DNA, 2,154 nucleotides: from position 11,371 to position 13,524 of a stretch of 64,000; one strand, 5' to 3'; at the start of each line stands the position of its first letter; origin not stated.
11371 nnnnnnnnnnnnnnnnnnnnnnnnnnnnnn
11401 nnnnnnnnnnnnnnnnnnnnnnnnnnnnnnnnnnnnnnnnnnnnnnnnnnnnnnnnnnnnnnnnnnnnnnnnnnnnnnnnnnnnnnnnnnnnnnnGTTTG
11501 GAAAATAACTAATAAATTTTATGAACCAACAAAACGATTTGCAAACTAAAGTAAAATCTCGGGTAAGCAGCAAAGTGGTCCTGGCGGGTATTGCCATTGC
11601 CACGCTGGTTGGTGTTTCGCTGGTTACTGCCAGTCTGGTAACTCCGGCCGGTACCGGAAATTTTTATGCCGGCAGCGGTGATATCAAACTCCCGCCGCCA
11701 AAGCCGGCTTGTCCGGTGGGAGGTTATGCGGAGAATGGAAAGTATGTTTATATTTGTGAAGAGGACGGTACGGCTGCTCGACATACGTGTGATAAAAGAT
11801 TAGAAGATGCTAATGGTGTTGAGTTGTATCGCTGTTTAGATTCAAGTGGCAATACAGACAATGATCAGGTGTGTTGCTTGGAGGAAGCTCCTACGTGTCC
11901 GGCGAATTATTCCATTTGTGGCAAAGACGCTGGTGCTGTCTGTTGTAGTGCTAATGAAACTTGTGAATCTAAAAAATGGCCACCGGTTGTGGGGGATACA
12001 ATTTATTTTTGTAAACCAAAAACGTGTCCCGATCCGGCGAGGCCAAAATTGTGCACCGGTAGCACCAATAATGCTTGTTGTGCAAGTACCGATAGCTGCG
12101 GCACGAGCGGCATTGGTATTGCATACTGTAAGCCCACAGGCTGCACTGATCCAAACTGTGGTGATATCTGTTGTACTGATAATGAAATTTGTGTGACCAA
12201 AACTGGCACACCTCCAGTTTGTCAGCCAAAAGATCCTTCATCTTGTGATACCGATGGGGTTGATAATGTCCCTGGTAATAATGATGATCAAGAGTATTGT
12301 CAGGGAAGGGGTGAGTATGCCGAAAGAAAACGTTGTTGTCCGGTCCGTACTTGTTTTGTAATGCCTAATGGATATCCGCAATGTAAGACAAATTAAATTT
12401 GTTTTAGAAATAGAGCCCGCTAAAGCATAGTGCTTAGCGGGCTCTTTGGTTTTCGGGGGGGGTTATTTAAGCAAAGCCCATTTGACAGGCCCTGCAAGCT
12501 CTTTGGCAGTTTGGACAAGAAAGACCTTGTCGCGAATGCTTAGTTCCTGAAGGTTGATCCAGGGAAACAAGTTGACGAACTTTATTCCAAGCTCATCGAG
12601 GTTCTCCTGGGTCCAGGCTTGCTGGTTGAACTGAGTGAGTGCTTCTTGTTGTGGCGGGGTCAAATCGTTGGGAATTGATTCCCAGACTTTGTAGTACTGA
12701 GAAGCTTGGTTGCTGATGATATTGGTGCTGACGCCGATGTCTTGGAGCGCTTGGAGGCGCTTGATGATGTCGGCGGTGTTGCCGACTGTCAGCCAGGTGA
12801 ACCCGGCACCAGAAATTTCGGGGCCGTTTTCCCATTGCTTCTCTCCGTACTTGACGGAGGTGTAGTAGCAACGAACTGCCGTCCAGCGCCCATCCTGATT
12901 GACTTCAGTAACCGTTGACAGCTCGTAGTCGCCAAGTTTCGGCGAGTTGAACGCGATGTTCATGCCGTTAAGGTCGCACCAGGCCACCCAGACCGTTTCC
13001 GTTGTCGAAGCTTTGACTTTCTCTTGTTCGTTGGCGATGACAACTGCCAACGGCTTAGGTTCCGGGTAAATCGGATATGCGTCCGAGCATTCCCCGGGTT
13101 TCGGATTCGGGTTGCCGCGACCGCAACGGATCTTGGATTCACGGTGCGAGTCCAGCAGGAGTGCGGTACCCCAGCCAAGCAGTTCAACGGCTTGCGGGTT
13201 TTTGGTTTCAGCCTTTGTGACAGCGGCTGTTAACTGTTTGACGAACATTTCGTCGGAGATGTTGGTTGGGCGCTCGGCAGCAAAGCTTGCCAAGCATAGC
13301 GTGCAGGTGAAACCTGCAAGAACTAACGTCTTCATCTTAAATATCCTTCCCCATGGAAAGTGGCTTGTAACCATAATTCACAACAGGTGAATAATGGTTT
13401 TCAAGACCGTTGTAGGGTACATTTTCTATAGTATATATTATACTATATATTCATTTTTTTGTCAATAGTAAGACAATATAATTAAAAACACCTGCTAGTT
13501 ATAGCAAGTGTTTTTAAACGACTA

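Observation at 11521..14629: Novel shared N-terminal leader 'TM-helix-SLVTASL(V/L)TP(A/G)G(T/V)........' on two unrelated cysteine-rich secreted proteins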

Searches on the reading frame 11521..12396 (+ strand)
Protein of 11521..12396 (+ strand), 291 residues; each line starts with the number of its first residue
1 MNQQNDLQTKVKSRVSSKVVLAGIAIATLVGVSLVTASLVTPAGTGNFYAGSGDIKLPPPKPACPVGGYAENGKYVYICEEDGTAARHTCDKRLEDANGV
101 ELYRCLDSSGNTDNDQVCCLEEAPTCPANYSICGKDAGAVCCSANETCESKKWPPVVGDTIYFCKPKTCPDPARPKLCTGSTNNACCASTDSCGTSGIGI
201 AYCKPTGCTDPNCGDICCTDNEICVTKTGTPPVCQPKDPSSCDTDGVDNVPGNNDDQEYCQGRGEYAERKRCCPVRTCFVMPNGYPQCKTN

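Call 6: search_protein_families(library=pfam, proteins=[window:11521-12396:+], max_evalue=1)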
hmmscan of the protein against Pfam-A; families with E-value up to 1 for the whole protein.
window:11521-12396:+ (291 aa): 0 families

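Call 7: search_protein_families(library=ncbifam, proteins=[window:11521-12396:+], max_evalue=1)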
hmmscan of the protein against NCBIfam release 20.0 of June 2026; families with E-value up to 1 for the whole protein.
window:11521-12396:+ (291 aa): 0 families
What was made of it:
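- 11521..12396 (+): Gene A (NUM25709.1, HUU49_03775): 291 aa. Leader followed by a Pro-rich linker and a body with 30 Cys built from CC...C...C modules. No Pfam or NCBIfam hit (calls 6, 7).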

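Call 9: find_homologous_proteins(query=window:11521-12396:+, max_evalue=0.01)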
Query window:11521-12396:+ (291 aa): 3 proteins with E <= 0.01 among 923 candidates.
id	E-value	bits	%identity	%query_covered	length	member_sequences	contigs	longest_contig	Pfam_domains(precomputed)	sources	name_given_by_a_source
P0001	8.3e-173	592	85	99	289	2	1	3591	-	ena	-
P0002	1.1e-82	296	53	87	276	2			-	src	-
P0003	5.4e-52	195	47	100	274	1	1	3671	-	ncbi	-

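Call 26: find_encoding_contigs(protein=P0003, flank=10000, max_places=3)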
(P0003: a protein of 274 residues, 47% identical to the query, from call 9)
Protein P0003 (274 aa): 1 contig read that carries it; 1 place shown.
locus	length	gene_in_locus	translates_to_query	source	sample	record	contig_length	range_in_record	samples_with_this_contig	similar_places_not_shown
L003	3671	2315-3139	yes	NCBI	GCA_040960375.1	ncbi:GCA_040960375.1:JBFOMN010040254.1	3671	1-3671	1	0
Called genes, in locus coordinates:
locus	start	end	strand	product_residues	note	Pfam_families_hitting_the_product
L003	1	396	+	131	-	?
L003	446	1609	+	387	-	-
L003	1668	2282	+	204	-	-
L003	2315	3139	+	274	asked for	-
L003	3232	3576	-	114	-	-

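Call 27: find_encoding_contigs(protein=P0001, flank=10000, max_places=3)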
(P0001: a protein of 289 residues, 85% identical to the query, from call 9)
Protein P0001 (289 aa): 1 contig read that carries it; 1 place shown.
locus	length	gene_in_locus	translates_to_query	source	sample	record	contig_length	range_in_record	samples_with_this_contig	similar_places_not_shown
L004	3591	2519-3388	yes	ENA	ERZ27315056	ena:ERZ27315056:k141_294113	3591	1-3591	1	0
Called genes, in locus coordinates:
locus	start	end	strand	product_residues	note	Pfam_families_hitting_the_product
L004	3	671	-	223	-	?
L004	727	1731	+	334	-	PF20703:nSTAND1 (faint), PF23569:NBD_SMAX1 (weak), PF13191:AAA_16 (weak), PF00004:AAA, PF07728:AAA_5 (weak), PF17871:AAA_lid_9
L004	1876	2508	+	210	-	-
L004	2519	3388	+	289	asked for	-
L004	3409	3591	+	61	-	?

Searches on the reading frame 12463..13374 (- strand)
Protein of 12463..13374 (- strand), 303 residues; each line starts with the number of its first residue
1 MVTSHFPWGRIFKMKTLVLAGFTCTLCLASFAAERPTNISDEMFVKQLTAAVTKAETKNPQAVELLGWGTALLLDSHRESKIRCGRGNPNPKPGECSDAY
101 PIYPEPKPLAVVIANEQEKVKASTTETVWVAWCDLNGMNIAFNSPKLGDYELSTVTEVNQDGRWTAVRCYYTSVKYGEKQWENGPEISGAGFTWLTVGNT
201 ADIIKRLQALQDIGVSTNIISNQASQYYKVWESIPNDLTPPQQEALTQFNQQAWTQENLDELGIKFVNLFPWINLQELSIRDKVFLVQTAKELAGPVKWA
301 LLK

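Call 6: search_protein_families(library=pfam, proteins=[window:12463-13374:-], max_evalue=1)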
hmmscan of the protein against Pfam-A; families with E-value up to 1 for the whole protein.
window:12463-13374:- (303 aa): 2 families
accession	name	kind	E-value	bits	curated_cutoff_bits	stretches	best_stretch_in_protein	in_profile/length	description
PF20568.3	DUF6777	-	0.004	17.4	27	1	61-96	82-115/163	Domain of unknown function (DUF6777)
PF09380.16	FERM_C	-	0.1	13.5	23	1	267-292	27-52/93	FERM C-terminal PH-like domain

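Call 7: search_protein_families(library=ncbifam, proteins=[window:12463-13374:-], max_evalue=1)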
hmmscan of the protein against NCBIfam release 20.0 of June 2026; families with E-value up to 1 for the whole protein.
window:12463-13374:- (303 aa): 0 families
